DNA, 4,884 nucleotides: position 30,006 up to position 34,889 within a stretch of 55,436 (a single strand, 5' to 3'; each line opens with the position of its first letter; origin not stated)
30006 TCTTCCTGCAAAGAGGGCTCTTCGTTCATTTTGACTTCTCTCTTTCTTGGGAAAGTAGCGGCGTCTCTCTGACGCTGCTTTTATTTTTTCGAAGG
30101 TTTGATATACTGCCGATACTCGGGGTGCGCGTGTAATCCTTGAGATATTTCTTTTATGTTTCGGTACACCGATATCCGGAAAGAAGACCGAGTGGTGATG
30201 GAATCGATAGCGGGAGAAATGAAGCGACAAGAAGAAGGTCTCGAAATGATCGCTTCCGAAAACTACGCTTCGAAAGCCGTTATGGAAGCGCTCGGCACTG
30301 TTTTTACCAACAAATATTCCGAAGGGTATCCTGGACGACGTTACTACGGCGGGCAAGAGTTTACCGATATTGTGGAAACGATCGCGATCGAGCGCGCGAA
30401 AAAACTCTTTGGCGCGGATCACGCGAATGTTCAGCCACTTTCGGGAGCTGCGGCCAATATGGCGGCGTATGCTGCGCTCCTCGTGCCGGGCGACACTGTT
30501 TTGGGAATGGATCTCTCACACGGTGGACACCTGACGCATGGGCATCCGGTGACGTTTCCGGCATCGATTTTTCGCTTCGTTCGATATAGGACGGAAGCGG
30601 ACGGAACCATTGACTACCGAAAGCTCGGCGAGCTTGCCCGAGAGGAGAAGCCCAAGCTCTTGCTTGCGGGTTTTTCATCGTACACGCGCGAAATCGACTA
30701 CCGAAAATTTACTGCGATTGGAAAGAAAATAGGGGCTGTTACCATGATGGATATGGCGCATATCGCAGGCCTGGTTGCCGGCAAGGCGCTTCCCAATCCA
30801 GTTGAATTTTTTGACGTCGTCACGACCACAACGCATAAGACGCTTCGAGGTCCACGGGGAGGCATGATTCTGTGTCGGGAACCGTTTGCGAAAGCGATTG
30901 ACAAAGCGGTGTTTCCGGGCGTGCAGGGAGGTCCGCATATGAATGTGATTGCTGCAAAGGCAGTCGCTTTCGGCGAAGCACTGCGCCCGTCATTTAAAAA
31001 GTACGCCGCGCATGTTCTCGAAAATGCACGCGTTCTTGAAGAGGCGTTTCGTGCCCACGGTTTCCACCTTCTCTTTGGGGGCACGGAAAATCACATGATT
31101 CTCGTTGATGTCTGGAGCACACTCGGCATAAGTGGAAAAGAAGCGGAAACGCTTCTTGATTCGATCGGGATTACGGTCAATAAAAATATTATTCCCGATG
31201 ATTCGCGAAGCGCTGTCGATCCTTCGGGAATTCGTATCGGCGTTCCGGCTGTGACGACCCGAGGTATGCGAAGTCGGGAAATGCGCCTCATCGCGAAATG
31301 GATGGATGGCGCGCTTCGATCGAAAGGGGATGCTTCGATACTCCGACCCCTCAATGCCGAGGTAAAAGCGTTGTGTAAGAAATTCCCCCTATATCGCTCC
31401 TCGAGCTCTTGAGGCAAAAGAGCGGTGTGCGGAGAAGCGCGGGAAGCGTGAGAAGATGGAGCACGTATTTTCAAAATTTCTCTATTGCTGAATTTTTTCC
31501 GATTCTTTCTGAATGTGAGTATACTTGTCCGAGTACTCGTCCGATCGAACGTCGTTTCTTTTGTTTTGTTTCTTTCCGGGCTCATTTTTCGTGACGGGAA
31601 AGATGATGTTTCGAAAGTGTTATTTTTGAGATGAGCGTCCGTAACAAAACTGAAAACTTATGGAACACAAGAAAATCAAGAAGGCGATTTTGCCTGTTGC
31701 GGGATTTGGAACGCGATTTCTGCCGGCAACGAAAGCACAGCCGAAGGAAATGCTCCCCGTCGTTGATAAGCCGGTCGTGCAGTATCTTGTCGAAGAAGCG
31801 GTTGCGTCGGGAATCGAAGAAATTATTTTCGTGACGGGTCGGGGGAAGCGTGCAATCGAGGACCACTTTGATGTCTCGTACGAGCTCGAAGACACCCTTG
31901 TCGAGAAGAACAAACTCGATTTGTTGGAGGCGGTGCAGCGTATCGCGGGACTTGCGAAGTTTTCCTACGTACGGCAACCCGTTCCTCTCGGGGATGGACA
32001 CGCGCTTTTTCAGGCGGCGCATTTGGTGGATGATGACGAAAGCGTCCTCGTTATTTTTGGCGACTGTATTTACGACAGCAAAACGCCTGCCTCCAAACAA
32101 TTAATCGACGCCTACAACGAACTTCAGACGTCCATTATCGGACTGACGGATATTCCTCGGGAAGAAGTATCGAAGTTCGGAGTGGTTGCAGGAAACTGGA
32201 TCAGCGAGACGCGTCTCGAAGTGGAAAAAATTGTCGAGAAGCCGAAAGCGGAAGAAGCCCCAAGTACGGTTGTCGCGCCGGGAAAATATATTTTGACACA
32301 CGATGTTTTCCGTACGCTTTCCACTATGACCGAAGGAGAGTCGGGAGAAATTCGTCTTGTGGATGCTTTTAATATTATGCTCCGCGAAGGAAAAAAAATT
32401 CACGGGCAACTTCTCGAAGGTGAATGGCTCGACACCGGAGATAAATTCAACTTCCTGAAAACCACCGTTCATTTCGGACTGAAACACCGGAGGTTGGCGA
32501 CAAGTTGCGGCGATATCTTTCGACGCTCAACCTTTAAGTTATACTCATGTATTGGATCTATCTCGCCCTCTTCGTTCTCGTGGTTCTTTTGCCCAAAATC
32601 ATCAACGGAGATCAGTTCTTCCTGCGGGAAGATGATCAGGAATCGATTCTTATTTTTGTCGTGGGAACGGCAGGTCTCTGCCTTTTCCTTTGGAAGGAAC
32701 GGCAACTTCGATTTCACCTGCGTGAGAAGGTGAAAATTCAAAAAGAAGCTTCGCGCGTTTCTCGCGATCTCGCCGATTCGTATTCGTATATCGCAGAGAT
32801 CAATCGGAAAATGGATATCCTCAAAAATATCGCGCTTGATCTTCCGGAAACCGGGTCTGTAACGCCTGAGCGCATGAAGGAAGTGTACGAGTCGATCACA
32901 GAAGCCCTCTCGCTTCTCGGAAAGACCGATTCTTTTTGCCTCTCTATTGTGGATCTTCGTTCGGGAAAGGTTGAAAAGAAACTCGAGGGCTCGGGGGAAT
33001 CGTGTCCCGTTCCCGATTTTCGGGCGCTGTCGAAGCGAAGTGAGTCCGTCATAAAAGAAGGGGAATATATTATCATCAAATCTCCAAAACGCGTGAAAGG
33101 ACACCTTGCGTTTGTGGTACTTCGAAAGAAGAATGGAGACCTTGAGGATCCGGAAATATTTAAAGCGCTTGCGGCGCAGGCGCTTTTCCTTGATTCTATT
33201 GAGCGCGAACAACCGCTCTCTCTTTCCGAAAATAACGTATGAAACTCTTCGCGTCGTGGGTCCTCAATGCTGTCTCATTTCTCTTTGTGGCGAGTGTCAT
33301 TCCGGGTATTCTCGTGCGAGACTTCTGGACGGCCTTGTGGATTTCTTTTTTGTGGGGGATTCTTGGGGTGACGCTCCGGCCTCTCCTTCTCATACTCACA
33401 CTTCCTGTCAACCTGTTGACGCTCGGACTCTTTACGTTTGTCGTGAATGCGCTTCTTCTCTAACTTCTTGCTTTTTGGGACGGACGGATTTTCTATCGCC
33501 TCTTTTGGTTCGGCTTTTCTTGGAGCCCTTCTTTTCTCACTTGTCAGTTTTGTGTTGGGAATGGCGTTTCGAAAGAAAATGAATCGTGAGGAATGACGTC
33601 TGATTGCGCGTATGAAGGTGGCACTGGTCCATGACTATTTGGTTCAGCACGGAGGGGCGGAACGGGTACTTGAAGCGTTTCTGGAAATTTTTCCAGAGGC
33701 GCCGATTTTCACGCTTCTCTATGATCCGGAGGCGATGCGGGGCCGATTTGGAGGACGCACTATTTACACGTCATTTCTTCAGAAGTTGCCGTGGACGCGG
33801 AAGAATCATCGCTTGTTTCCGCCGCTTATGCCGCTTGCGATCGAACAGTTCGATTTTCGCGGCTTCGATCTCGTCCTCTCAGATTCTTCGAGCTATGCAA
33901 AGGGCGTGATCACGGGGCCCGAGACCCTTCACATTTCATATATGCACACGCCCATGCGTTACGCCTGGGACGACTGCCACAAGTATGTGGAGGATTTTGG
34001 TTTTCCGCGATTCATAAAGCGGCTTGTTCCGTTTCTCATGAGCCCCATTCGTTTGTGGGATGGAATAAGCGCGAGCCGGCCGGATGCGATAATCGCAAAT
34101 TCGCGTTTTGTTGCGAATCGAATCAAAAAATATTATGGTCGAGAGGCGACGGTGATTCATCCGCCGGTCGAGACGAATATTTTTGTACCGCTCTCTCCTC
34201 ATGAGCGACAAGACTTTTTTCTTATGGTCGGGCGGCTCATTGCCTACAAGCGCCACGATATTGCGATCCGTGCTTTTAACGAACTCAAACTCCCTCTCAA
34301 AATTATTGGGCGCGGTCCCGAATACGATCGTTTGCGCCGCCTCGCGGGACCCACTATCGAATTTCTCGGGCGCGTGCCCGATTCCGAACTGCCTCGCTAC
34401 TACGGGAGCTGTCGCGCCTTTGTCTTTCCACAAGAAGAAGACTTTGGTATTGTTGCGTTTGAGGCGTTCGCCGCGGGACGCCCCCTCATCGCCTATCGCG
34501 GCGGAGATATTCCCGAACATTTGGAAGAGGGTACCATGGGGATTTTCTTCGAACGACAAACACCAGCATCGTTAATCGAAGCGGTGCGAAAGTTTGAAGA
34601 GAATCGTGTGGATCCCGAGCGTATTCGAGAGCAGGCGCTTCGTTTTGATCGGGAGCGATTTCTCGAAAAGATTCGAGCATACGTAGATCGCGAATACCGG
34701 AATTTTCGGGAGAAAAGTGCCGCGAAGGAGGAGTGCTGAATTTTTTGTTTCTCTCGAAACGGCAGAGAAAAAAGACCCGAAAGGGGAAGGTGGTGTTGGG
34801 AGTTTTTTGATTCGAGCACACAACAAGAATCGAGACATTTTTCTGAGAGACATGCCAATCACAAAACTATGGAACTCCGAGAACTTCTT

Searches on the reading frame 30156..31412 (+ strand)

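Call 12: search_protein_families(library=pfam, max_evalue=0.001, proteins=[window:30156-31412:+])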
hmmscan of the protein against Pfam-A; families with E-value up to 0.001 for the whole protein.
window:30156-31412:+ (418 aa): 3 families
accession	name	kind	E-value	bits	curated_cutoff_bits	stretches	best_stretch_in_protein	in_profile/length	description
PF00464.25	SHMT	-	2.1e-150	501.2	27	1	8-383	2-399/399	Serine hydroxymethyltransferase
PF00155.27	Aminotran_1_2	-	1.2e-09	38.3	19.7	1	79-370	49-353/361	Aminotransferase class I and II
PF01212.27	Beta_elim_lyase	-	3.3e-06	27.1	27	1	79-315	39-283/288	Beta-eliminating lyase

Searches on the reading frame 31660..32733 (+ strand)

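Call 12: search_protein_families(library=pfam, max_evalue=0.001, proteins=[window:31660-32733:+])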
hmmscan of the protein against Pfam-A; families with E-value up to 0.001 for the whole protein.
window:31660-32733:+ (357 aa): 2 families
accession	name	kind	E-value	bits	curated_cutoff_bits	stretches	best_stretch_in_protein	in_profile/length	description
PF00483.29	NTP_transferase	-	4.9e-34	118.4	21.2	1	9-267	2-237/245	Nucleotidyl transferase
PF12804.13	NTP_transf_3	-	0.00046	20.8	27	0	13-71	5-59/160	MobA-like NTP transferase domain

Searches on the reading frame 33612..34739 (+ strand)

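Call 12: search_protein_families(library=pfam, max_evalue=0.001, proteins=[window:33612-34739:+])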
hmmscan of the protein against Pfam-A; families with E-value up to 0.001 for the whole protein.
window:33612-34739:+ (375 aa): 4 families
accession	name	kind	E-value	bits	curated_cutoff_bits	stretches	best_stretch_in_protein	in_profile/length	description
PF00534.26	Glycos_transf_1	-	1.2e-27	97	26.4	1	192-342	7-169/172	Glycosyl transferases group 1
PF13692.12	Glyco_trans_1_4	-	1.1e-23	84.5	27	1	203-328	4-139/142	Glycosyl transferases group 1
PF13524.12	Glyco_trans_1_2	-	1.8e-09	38.1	25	1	219-351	6-130/144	Glycosyl transferase-like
PF13439.12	Glyco_transf_4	-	3.6e-08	34.1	28.5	1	14-189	2-169/170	Glycosyltransferase Family 4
